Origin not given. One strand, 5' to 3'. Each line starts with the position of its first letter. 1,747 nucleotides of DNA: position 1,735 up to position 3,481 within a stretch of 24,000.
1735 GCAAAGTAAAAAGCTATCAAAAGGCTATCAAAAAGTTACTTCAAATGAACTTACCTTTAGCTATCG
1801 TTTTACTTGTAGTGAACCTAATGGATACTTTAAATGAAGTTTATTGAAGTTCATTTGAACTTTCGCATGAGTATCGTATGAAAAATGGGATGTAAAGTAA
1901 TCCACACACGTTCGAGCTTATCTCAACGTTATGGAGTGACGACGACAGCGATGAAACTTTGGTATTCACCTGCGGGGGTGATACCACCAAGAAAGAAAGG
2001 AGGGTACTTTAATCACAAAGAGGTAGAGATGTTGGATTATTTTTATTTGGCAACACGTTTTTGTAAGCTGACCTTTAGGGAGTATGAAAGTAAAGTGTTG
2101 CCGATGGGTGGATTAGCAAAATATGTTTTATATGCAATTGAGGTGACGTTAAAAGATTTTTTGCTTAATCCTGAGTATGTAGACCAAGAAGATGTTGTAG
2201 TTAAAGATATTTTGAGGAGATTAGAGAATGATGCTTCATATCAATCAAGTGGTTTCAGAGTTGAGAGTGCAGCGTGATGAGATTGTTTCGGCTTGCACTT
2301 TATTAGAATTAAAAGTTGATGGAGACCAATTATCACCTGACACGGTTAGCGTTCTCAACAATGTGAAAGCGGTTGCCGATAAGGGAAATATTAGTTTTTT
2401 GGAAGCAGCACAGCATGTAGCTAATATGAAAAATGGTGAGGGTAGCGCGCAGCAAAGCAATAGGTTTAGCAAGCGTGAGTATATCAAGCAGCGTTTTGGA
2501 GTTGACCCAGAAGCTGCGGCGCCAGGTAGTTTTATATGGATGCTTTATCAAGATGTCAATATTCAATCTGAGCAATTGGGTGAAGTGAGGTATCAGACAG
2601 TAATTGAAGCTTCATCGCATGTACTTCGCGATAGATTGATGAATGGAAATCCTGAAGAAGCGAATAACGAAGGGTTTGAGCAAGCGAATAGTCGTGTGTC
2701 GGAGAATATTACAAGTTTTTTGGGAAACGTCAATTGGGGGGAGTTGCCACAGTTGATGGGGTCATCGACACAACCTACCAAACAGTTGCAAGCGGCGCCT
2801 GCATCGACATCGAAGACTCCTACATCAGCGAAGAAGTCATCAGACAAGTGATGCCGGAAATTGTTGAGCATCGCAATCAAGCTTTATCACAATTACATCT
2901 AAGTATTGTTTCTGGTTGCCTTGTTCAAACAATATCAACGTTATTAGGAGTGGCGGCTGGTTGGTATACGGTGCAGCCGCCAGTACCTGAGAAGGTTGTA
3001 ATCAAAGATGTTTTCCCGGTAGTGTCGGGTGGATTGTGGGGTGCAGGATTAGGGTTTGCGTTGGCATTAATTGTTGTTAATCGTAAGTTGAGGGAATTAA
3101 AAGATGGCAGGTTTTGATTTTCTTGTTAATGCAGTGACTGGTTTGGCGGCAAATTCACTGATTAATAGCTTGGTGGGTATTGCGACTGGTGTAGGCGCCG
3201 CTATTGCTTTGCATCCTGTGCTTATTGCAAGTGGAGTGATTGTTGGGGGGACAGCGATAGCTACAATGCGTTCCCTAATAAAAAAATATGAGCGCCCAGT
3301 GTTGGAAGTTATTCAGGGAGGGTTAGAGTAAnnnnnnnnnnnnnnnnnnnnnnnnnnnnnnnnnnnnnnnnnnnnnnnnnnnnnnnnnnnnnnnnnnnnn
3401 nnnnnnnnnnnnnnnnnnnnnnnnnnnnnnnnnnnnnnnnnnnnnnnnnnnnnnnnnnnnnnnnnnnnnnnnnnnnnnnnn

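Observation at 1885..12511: FtsK/TraB-centred DNA-transfer-like operon with no VirB4 ATPase and no relaxase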

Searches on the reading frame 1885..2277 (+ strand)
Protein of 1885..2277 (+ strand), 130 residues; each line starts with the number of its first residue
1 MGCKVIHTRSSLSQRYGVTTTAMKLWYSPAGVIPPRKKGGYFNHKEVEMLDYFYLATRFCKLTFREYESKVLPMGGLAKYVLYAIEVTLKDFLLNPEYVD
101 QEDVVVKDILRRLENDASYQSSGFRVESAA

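Call 5: search_protein_families(library=pfam, max_evalue=0.01, proteins=[window:1885-2277:+])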
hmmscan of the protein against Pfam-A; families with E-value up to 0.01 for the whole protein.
window:1885-2277:+ (130 aa): 0 families

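Call 17: search_protein_families(library=ncbifam, max_evalue=0.1, proteins=[window:1885-2277:+])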
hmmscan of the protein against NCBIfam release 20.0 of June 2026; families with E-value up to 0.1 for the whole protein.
window:1885-2277:+ (130 aa): 1 family
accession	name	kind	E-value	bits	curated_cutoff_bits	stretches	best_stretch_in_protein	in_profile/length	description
TIGR03493.1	cellullose_BcsF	equivalog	0.055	13.4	56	0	72-99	18-45/62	cellulose biosynthesis protein BcsF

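Call 18: search_protein_families(library=phrogs, max_evalue=0.01, proteins=[window:1885-2277:+])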
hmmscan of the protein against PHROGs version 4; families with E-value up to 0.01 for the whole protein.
window:1885-2277:+ (130 aa): 0 families

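Call 55: search_solved_structures(query=A4, max_evalue=10)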
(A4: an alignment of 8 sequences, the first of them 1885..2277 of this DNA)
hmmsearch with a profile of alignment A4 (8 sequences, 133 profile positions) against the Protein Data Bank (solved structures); distinct sequences matched with E-value up to 10: 5.
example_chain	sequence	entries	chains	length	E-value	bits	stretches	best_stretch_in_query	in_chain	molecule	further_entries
3cmy_A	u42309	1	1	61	0.14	15.3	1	7-30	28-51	Paired box protein Pax-3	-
1b72_B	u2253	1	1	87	0.18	15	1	11-59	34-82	PROTEIN (PBX1)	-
1fjl_A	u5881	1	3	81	0.29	14.3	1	7-30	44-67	PAIRED PROTEIN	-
1puf_B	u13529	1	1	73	0.42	13.8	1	11-45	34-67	Pre-B-cell leukemia transcription factor-1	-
8fcj_J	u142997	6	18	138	0.67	13.1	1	59-87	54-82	Type I-B CRISPR-associated protein Cas11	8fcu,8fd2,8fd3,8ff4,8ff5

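Call 100: search_protein_families(library=padloc, max_evalue=0.001, proteins=[window:1885-2277:+])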
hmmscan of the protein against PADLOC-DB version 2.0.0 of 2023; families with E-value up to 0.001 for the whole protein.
window:1885-2277:+ (130 aa): 0 families

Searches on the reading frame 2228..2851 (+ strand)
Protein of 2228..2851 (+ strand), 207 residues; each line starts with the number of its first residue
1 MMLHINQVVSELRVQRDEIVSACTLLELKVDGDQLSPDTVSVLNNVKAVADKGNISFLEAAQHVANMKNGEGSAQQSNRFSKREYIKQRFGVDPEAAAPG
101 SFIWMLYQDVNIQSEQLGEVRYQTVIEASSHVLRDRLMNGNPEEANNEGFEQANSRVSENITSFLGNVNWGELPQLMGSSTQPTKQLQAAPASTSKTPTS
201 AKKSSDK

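Call 5: search_protein_families(library=pfam, max_evalue=0.01, proteins=[window:2228-2851:+])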
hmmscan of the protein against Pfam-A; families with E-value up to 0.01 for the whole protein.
window:2228-2851:+ (207 aa): 0 families

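Call 17: search_protein_families(library=ncbifam, max_evalue=0.1, proteins=[window:2228-2851:+])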
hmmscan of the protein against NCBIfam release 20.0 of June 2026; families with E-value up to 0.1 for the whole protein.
window:2228-2851:+ (207 aa): 1 family
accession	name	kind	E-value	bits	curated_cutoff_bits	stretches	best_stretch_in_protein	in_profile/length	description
NF045747.1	MPN313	equivalog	0.036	14.4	100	1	53-98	38-83/87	MPN313 family protein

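Call 18: search_protein_families(library=phrogs, max_evalue=0.01, proteins=[window:2228-2851:+])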
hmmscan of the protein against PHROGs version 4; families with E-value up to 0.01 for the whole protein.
window:2228-2851:+ (207 aa): 0 families

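Call 56: search_solved_structures(query=A5, max_evalue=10)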
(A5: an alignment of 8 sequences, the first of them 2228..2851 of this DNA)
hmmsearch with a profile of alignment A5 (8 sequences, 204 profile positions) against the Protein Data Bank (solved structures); distinct sequences matched with E-value up to 10: 5.
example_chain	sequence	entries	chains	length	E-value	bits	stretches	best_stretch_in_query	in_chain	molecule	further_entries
1szp_A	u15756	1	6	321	0.82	12.7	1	85-162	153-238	DNA repair protein RAD51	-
9d46_C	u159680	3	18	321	0.82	12.7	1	85-162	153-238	DNA repair protein RAD51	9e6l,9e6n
9b2d_C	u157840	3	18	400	1.2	12.2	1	85-162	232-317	DNA repair protein RAD51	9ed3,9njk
3lda_A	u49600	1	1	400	1.2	12.2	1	85-162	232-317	DNA repair protein RAD51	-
9q2c_G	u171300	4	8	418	1.2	12.2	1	85-162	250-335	DNA repair protein RAD51 homolog | DNA repair protein RAD51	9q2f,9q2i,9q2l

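Call 100: search_protein_families(library=padloc, max_evalue=0.001, proteins=[window:2228-2851:+])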
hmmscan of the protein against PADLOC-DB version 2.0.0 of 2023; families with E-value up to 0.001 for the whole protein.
window:2228-2851:+ (207 aa): 0 families

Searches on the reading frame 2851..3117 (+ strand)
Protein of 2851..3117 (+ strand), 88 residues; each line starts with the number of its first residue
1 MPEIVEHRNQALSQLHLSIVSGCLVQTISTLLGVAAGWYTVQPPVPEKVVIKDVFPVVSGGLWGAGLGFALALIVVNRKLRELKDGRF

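Call 98: search_protein_families(library=ncbifam, max_evalue=0.1, proteins=[window:2851-3117:+])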
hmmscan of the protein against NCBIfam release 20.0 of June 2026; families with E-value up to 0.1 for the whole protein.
window:2851-3117:+ (88 aa): 0 families

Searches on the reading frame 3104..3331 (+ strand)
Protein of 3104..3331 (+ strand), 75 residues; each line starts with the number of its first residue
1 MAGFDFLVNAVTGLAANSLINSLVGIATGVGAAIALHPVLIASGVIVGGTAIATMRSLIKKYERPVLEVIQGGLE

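Call 5: search_protein_families(library=pfam, max_evalue=0.01, proteins=[window:3104-3331:+])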
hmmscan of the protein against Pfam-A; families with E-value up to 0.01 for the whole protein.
window:3104-3331:+ (75 aa): 0 families

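Call 98: search_protein_families(library=ncbifam, max_evalue=0.1, proteins=[window:3104-3331:+])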
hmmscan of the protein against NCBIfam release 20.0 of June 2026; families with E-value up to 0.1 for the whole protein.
window:3104-3331:+ (75 aa): 1 family
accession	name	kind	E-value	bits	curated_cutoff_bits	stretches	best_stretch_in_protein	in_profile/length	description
NF010557.0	PRK13952.1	equivalog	0.021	15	159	1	41-75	19-53/142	large conductance mechanosensitive channel protein MscL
